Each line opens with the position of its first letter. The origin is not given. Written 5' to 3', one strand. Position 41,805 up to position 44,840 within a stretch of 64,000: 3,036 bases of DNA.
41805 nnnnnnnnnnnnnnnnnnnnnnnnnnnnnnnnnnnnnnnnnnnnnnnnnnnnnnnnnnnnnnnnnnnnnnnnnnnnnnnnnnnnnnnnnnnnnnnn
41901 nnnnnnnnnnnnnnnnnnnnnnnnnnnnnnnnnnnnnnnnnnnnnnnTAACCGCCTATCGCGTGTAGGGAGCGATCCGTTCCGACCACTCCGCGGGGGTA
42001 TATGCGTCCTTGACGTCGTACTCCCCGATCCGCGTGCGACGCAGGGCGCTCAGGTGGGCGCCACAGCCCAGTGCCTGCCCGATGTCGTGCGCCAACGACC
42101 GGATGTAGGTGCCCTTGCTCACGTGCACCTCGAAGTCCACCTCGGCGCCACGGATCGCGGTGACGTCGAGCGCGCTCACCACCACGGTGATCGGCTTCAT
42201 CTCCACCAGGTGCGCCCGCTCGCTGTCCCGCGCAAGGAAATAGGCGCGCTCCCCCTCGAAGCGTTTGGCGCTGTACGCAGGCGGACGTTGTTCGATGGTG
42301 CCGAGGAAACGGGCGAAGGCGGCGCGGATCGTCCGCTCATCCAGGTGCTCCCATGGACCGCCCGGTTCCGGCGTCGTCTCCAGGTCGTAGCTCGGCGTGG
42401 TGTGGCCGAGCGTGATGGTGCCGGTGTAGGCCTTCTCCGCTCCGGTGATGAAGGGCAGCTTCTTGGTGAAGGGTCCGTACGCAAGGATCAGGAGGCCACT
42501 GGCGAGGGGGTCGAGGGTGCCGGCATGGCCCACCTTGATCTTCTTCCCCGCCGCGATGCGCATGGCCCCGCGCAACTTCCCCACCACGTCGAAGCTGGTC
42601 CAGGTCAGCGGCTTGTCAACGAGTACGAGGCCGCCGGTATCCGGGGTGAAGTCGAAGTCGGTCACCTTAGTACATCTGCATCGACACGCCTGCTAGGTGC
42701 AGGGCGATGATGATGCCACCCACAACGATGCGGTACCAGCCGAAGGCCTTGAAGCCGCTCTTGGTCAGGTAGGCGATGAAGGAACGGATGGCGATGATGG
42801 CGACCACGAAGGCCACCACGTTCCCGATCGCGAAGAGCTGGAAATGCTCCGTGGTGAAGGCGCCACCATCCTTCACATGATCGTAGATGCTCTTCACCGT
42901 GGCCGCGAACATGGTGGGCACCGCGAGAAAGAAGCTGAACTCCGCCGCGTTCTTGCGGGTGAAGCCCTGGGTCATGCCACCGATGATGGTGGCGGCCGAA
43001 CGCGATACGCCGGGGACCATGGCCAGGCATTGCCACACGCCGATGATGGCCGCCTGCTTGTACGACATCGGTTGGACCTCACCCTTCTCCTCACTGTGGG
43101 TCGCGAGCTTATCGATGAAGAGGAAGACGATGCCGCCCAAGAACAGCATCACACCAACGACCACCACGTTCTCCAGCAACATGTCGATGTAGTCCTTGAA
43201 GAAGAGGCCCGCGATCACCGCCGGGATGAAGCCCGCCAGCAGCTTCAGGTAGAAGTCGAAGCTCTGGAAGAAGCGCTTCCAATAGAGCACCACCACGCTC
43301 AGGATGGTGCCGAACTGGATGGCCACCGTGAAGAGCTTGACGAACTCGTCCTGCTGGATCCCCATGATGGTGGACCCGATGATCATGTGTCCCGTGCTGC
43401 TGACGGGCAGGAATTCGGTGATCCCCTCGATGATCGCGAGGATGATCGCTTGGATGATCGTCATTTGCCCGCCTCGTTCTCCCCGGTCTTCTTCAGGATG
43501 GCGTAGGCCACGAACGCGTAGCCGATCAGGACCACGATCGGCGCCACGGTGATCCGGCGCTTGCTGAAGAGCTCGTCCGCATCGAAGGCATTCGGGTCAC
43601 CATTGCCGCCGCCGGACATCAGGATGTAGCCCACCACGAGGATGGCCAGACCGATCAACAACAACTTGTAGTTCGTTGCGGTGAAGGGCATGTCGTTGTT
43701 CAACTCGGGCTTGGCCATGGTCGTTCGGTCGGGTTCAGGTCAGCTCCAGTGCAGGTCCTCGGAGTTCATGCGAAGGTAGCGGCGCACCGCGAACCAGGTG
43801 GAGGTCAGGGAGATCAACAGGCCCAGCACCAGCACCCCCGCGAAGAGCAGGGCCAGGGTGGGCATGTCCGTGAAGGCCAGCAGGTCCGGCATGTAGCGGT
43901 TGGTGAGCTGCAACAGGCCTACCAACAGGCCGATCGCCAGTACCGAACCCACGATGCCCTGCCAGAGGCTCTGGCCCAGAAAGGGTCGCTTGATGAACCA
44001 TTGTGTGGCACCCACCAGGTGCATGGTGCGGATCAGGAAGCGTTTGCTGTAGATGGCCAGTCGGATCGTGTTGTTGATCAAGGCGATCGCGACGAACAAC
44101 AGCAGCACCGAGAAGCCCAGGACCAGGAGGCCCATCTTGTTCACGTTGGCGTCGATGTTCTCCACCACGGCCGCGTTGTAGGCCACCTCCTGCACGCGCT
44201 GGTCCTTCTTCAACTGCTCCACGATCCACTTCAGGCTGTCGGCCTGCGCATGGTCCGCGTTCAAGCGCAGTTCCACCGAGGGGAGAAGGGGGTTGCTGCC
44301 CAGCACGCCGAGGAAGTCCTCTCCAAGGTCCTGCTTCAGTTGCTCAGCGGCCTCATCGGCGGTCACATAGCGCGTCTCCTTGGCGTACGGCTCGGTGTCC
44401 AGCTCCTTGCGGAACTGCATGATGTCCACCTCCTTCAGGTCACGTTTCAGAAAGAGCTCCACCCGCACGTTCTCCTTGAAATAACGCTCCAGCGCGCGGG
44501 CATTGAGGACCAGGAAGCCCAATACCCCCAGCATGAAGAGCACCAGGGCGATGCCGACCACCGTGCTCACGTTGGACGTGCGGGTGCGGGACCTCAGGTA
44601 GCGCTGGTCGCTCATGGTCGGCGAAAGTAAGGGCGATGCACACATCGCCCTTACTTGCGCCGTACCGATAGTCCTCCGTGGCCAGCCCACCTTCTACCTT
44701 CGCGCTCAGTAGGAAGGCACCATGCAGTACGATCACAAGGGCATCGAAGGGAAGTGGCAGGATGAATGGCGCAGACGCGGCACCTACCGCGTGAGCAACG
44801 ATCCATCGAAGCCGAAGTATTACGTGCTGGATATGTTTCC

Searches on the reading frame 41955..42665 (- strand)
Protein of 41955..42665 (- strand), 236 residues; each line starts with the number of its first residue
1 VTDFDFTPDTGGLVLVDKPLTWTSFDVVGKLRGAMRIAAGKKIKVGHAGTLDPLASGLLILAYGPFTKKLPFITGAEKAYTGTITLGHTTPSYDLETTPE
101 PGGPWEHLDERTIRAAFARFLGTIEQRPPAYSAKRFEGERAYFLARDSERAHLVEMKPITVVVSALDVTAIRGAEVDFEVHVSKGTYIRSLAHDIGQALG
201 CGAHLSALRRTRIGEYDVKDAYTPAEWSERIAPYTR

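Call 60: search_protein_families(library=pfam, proteins=[window:41955-42665:-], max_evalue=0.00001)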
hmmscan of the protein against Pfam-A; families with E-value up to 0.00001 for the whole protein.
window:41955-42665:- (236 aa): 2 families
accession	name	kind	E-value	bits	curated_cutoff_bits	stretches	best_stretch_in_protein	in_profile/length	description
PF01509.24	TruB_N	-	2.3e-40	138.8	27.3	1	43-188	7-149/149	TruB family pseudouridylate synthase (N terminal domain)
PF16198.10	TruB_C_2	-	9.8e-13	48.5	29.3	1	189-223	1-35/66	tRNA pseudouridylate synthase B C-terminal domain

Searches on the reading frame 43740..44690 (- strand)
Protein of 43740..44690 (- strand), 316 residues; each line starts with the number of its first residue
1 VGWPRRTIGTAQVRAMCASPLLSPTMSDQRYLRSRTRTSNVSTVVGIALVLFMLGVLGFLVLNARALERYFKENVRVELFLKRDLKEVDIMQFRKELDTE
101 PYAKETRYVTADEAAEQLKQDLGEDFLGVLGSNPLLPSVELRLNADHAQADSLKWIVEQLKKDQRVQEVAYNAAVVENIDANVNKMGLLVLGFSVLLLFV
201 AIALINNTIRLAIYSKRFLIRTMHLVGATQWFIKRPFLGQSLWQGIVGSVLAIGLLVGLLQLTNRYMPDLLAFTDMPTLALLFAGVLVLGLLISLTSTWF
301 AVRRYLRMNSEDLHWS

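Call 18: search_protein_families(library=pfam, proteins=[window:43740-44690:-])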
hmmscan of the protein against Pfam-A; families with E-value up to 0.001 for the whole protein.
window:43740-44690:- (316 aa): 2 families
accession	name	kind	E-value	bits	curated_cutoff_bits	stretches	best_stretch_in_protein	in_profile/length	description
PF18075.7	FtsX_ECD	-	1.1e-15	58.4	23.5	1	75-169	1-96/96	FtsX extracellular domain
PF02687.27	FtsX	-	1.3e-14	54.7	25.5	1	193-309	3-119/120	FtsX-like permease C-terminal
